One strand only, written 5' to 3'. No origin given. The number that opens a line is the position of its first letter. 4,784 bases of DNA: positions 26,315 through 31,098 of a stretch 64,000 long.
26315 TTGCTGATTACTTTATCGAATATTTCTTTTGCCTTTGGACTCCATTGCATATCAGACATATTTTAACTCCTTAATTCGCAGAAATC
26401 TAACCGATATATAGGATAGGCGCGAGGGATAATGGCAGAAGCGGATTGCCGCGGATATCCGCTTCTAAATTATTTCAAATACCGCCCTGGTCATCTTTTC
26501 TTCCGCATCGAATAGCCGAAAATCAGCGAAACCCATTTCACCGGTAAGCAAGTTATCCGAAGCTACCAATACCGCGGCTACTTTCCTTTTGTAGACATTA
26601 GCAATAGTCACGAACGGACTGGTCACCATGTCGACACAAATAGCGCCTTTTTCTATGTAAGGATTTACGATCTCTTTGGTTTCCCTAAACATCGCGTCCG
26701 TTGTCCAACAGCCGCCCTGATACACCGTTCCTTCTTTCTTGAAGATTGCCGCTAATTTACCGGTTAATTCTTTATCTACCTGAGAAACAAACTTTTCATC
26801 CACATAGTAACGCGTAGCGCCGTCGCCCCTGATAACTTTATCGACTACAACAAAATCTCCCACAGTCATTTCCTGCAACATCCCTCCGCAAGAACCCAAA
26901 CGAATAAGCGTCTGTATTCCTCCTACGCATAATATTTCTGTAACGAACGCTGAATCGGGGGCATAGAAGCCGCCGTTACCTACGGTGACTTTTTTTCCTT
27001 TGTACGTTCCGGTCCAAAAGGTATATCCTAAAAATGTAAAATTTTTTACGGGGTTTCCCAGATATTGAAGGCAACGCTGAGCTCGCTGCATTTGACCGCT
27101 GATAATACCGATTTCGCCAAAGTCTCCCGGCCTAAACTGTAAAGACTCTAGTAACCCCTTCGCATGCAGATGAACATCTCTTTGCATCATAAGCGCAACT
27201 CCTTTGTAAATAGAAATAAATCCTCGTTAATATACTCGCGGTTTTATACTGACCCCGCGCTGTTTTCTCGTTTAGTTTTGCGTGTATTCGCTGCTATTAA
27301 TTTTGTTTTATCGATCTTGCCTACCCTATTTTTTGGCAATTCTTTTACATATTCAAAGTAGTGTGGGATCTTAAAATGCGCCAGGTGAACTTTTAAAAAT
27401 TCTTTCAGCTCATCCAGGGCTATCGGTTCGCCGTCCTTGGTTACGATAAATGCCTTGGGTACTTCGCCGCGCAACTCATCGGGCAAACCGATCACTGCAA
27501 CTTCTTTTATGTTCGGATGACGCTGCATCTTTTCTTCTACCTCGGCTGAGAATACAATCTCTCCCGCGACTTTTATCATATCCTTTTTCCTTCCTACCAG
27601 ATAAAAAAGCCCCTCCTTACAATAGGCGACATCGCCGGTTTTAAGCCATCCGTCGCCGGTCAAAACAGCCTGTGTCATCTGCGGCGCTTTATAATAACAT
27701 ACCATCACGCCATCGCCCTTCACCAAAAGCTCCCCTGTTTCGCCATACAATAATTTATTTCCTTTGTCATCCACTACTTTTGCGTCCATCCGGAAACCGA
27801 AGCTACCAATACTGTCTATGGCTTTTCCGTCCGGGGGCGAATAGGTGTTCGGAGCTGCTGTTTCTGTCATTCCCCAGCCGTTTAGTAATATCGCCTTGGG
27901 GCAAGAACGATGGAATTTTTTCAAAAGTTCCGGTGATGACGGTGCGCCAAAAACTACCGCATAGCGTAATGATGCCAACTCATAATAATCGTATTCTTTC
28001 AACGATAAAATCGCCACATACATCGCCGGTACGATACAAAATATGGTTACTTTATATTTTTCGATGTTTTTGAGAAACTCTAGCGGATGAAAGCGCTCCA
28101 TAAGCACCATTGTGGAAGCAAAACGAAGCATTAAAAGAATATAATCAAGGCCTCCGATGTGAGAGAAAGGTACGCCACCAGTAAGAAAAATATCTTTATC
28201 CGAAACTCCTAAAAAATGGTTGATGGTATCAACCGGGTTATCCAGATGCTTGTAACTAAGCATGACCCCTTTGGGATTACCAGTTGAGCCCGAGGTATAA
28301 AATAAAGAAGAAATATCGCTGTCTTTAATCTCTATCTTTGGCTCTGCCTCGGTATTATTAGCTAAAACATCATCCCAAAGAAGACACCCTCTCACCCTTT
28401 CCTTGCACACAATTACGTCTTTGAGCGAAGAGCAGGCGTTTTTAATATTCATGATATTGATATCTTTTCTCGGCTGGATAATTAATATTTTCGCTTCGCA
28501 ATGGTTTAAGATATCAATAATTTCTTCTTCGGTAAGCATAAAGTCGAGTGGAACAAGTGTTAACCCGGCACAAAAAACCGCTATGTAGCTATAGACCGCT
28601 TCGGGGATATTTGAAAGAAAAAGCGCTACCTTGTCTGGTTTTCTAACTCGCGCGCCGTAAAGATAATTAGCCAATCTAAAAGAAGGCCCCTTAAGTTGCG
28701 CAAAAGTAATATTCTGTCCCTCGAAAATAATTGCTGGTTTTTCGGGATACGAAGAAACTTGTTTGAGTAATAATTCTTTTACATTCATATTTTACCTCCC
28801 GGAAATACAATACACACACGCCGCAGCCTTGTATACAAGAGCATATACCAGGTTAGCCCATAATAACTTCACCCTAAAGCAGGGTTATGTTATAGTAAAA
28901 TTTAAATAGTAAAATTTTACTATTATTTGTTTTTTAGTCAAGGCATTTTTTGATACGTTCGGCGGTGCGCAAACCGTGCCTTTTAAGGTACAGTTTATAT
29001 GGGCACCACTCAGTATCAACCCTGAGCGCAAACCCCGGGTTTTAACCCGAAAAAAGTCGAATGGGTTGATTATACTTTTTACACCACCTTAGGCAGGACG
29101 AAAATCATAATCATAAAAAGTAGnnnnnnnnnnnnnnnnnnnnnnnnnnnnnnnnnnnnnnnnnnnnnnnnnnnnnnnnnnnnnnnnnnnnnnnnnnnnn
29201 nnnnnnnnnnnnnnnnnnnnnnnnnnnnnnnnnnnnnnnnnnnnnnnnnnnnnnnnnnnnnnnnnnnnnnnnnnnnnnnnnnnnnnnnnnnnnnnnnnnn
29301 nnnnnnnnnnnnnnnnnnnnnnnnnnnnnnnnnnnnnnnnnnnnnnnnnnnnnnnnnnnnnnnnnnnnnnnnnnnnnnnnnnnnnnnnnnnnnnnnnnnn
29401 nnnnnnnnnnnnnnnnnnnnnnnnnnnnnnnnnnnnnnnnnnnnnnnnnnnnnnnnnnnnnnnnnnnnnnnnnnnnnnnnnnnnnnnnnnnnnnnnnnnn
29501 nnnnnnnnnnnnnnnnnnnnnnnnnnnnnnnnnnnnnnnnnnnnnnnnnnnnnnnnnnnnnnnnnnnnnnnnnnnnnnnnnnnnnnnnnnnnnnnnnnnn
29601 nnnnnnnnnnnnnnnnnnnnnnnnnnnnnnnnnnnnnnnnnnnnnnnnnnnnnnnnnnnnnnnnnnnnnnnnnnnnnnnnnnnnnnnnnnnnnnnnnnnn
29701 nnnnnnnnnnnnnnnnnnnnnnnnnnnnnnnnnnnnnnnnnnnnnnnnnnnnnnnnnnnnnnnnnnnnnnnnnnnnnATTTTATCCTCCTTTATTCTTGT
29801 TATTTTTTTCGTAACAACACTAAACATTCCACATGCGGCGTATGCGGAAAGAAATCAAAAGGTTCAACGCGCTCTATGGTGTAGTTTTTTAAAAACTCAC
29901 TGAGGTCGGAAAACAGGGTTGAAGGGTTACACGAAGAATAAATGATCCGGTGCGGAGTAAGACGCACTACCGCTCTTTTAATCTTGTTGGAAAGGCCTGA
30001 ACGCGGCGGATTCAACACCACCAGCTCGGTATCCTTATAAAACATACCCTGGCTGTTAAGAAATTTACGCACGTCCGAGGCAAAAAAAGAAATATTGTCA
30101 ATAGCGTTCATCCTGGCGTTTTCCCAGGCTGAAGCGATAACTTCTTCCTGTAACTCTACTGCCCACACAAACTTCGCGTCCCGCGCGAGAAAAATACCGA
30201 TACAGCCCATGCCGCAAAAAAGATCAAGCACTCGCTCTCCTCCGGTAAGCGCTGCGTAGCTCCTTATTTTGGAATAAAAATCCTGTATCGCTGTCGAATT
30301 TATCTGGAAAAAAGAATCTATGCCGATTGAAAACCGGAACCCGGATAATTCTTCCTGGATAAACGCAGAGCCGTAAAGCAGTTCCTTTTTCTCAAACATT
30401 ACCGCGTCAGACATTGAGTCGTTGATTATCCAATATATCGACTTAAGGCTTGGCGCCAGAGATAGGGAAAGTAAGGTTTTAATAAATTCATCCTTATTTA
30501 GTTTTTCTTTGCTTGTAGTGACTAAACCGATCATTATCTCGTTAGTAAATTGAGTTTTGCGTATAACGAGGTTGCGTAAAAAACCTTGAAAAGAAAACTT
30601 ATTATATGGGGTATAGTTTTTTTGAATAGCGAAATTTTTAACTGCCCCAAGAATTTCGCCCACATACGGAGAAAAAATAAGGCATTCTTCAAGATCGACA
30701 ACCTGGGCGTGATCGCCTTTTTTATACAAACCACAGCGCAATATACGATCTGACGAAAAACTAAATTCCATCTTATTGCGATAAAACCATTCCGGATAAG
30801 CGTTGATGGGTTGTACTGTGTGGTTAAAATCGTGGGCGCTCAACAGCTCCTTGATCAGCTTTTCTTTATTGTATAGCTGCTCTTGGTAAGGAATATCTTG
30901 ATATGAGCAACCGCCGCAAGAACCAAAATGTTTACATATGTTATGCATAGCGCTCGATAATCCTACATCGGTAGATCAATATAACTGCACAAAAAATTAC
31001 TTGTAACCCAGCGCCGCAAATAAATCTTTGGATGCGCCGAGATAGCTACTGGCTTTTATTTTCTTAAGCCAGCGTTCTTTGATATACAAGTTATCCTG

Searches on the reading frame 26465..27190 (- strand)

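Call 83: search_protein_families(library=pfam, proteins=[window:26465-27190:-], max_evalue=0.0001)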
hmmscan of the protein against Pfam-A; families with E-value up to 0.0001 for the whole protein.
window:26465-27190:- (241 aa): 1 family
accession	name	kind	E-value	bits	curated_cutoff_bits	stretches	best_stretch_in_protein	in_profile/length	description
PF01048.26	PNP_UDP_1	-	3.7e-31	108.8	25.1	1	27-228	2-214/233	Phosphorylase superfamily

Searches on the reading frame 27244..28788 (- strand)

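Call 38: search_protein_families(library=pfam, proteins=[window:27244-28788:-], max_evalue=0.0001)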
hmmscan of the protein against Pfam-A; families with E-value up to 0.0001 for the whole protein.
window:27244-28788:- (514 aa): 2 families
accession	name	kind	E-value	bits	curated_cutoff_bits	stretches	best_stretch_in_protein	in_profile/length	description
PF00501.34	AMP-binding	-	1.3e-79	268.2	29.9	1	9-366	3-384/384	AMP-binding enzyme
PF13193.12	AMP-binding_C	-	4.1e-19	69.7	24.5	1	416-491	1-76/76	AMP-binding enzyme C-terminal domain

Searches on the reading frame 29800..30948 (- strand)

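Call 38: search_protein_families(library=pfam, proteins=[window:29800-30948:-], max_evalue=0.0001)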
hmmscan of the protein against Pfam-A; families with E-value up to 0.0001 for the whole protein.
window:29800-30948:- (382 aa): 7 families
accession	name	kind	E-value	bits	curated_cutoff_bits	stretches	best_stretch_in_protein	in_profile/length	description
PF05958.17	tRNA_U5-meth_tr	-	3.8e-27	95.7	23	1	21-382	2-357/357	tRNA (Uracil-5-)-methyltransferase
PF13847.12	Methyltransf_31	-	1e-08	35.4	27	1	235-300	2-69/145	Methyltransferase domain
PF05175.20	MTS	-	2.2e-08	34.4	23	1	238-315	33-107/170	Methyltransferase small domain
PF09445.16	Methyltransf_15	-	8.5e-08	32.4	22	1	238-321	2-86/165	RNA cap guanine-N2 methyltransferase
PF03602.21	Cons_hypoth95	-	2.2e-07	31.2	24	1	235-317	40-124/182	Conserved hypothetical protein 95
PF02475.24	TRM5-TYW2_MTfase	-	1.4e-06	28.8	28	1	232-299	32-101/164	TRM5/TYW2 methyltransferase domain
PF13649.12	Methyltransf_25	-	2.2e-05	25.5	27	1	240-299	1-61/97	Methyltransferase domain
